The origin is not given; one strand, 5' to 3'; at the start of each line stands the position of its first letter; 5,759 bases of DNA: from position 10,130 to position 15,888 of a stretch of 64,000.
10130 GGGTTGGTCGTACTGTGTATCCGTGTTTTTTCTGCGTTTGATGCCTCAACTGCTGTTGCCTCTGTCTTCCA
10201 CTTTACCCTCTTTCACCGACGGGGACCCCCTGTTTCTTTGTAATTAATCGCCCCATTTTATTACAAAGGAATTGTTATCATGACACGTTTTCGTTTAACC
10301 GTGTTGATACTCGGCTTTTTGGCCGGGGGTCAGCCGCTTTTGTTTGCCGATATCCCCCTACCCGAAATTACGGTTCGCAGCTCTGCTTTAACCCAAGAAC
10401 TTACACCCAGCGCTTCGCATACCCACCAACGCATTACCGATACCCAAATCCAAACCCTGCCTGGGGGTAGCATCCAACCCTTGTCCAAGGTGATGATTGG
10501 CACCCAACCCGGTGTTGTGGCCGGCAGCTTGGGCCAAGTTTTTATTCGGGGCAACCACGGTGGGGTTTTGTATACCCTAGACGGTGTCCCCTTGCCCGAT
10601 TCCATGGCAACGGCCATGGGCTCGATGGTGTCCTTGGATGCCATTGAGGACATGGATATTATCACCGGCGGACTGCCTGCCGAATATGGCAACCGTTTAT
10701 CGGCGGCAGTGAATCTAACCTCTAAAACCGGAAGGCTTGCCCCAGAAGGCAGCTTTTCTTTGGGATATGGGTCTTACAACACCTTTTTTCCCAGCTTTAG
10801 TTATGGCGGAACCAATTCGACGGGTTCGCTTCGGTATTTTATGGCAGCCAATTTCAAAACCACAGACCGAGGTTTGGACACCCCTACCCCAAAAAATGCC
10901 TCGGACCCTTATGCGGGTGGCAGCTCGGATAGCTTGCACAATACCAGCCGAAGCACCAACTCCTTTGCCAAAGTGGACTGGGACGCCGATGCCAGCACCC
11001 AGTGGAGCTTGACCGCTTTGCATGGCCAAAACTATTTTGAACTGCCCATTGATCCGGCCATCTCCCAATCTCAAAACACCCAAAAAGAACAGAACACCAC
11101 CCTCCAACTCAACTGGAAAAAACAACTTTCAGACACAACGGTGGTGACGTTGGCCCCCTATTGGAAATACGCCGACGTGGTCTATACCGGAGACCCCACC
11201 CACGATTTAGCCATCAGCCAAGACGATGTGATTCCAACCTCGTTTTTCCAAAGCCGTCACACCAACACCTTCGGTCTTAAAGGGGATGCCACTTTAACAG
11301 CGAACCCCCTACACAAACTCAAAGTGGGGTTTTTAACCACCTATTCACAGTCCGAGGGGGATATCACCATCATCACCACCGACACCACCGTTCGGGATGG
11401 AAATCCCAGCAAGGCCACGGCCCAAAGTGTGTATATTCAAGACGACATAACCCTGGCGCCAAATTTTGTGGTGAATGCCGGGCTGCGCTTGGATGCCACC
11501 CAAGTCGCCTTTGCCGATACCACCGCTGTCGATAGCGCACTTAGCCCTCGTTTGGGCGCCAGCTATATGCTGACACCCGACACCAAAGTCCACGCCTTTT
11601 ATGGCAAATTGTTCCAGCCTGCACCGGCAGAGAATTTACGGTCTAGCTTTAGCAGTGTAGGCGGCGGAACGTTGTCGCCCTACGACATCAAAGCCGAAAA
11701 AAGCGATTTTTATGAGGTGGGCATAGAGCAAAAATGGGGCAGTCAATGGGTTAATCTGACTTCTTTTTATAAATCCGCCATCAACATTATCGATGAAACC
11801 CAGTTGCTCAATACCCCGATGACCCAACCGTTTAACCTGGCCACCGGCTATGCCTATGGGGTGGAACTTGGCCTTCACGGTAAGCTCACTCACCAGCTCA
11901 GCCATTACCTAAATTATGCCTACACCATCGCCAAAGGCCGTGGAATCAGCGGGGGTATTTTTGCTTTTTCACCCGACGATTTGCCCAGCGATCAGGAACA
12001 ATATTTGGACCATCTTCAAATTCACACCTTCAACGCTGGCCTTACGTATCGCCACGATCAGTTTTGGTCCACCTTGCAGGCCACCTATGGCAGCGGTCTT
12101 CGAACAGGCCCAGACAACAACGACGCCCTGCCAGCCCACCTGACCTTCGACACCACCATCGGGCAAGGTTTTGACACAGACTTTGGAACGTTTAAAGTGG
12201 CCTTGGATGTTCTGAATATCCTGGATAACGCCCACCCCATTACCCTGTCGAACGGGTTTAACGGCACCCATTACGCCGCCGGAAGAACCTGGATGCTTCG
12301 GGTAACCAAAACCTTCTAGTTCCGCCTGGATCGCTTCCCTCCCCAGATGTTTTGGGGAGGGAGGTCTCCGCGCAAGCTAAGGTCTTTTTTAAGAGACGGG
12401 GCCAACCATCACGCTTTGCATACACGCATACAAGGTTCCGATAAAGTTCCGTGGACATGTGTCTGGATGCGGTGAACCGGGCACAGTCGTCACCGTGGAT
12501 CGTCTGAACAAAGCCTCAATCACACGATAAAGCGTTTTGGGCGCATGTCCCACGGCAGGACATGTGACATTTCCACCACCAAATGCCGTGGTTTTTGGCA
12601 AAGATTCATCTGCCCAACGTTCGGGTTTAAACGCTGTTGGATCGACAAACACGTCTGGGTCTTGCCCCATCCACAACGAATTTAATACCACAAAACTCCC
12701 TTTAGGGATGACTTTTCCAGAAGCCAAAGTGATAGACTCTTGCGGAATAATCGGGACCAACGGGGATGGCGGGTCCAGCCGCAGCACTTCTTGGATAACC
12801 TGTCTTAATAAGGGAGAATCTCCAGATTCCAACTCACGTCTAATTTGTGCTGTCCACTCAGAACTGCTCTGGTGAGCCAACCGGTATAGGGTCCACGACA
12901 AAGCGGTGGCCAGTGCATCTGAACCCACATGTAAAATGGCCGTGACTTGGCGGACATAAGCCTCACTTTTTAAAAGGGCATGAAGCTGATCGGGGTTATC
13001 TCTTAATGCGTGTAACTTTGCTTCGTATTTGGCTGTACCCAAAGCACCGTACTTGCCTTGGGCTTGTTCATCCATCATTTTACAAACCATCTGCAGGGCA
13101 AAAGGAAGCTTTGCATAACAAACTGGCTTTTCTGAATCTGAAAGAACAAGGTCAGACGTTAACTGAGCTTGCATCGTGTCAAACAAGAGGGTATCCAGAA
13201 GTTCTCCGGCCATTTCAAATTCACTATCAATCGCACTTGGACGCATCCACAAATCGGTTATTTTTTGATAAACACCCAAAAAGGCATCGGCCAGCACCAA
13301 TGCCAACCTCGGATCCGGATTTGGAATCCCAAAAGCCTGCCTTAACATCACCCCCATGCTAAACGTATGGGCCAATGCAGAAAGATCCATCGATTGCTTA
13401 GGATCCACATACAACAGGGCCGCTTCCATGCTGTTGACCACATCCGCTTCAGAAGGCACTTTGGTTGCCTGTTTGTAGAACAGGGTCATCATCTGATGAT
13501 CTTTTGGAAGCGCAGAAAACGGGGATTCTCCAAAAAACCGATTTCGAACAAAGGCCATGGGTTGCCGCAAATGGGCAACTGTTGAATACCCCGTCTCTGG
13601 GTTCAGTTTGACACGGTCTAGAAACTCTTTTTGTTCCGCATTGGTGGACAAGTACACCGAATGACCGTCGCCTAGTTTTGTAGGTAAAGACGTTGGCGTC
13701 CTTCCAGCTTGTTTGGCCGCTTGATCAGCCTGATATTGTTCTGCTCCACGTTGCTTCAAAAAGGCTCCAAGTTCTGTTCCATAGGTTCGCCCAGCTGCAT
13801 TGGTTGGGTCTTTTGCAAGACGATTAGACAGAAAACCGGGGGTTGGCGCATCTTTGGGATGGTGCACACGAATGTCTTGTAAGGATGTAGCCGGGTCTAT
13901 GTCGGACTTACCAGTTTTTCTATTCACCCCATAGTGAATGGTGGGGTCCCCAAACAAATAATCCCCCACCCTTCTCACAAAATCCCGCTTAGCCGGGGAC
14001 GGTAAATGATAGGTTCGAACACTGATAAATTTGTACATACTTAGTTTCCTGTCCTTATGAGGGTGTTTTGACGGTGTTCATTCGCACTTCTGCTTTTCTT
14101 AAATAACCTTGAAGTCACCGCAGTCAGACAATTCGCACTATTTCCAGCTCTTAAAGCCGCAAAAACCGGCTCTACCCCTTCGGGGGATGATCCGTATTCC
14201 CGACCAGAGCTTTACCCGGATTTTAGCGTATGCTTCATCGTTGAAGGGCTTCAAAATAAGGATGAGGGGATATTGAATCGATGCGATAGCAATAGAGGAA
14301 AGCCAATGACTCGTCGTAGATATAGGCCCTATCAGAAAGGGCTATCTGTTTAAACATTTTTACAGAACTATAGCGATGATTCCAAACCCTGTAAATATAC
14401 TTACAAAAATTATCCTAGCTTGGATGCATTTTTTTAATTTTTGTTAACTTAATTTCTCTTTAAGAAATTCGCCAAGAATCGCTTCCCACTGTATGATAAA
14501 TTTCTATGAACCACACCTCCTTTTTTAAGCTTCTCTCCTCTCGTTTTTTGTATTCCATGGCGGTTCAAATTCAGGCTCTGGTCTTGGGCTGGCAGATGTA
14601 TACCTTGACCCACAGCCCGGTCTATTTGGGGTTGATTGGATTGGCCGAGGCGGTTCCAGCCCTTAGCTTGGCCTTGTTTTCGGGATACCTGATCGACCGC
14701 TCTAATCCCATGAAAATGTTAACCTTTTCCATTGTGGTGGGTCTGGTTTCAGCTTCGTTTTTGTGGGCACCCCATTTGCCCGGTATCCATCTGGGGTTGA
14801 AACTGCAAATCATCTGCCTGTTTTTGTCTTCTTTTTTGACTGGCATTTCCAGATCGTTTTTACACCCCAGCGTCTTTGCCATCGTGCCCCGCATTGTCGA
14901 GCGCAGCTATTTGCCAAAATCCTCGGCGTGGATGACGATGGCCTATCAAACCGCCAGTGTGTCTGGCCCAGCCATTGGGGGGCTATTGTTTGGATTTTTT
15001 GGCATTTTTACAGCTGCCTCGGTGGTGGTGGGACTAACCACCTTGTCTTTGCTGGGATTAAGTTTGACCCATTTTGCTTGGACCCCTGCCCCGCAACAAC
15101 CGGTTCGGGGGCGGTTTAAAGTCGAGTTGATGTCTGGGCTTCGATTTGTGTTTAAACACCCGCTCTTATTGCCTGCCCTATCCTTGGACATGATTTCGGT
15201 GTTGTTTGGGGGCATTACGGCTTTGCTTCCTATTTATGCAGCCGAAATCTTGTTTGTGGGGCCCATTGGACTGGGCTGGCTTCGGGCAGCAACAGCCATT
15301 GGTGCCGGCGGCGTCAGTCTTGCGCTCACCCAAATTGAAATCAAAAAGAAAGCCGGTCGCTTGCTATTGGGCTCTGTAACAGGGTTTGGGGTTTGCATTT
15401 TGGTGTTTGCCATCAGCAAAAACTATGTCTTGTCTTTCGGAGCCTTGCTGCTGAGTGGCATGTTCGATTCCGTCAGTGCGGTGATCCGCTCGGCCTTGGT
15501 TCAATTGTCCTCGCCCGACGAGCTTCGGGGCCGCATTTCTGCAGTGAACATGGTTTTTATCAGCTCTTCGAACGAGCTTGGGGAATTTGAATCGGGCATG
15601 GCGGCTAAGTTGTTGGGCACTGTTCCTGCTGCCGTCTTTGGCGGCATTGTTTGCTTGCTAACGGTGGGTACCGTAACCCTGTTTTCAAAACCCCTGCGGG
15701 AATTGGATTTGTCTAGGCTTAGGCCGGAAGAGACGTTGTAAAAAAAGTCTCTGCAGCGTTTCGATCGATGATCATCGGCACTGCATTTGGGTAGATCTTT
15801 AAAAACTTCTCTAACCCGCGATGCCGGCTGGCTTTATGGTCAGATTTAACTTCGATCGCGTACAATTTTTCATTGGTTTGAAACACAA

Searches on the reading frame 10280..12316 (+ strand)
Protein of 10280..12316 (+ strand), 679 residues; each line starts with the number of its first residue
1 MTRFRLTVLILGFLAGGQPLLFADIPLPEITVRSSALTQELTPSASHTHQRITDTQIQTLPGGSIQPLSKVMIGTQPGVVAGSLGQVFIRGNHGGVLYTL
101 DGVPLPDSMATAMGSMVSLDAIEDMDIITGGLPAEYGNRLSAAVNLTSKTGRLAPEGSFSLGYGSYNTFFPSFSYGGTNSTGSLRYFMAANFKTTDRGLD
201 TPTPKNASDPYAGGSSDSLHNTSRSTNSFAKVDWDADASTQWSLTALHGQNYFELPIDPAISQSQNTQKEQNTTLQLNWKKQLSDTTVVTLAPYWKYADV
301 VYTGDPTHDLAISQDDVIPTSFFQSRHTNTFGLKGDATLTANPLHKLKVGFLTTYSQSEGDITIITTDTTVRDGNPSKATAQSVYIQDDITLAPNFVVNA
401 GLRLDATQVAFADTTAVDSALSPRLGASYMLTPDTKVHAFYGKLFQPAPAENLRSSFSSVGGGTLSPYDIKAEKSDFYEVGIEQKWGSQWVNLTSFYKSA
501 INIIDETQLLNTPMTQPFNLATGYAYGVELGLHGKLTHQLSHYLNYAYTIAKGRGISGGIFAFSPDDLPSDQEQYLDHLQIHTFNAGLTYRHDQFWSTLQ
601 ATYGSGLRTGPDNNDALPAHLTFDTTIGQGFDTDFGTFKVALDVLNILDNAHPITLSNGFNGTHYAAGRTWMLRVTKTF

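Call 58: search_protein_families(library=pfam, proteins=[window:10280-12316:+], max_evalue=0.0001)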
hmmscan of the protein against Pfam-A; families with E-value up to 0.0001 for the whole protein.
window:10280-12316:+ (679 aa): 2 families
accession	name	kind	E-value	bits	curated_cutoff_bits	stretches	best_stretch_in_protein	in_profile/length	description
PF00593.30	TonB_dep_Rec_b-barrel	-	1e-40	141.4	27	1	217-647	7-436/436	TonB dependent receptor-like, beta-barrel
PF07715.20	Plug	-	8.3e-08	33.1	23.9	1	49-142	9-105/107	TonB-dependent Receptor Plug Domain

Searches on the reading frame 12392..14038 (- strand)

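Call 58: search_protein_families(library=pfam, proteins=[window:12392-14038:-], max_evalue=0.0001)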
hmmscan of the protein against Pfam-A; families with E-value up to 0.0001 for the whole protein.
window:12392-14038:- (549 aa): 1 family
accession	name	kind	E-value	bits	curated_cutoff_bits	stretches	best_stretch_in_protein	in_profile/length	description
PF00067.27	p450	-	1.8e-20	73.6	22.8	1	351-494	255-412/462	Cytochrome P450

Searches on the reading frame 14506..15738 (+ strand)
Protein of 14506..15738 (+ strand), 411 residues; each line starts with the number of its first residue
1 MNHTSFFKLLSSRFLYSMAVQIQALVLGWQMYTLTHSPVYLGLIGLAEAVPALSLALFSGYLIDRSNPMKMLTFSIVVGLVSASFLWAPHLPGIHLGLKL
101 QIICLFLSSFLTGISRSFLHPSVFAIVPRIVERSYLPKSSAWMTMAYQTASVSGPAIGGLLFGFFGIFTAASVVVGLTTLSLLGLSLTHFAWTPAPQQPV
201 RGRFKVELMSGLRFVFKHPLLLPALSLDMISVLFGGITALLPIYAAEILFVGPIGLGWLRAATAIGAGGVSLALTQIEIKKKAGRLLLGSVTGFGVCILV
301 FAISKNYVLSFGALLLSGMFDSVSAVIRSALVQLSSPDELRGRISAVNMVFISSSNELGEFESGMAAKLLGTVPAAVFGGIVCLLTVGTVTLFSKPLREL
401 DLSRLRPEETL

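Call 58: search_protein_families(library=pfam, proteins=[window:14506-15738:+], max_evalue=0.0001)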
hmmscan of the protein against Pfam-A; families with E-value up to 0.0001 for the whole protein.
window:14506-15738:+ (411 aa): 2 families
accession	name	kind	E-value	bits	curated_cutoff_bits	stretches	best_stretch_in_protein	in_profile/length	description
PF05977.19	MFS_3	-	8.1e-27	94.3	27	1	9-405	15-403/524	Transmembrane secretion effector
PF07690.21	MFS_1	-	1.9e-25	89.9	33.4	1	10-355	2-342/347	Major Facilitator Superfamily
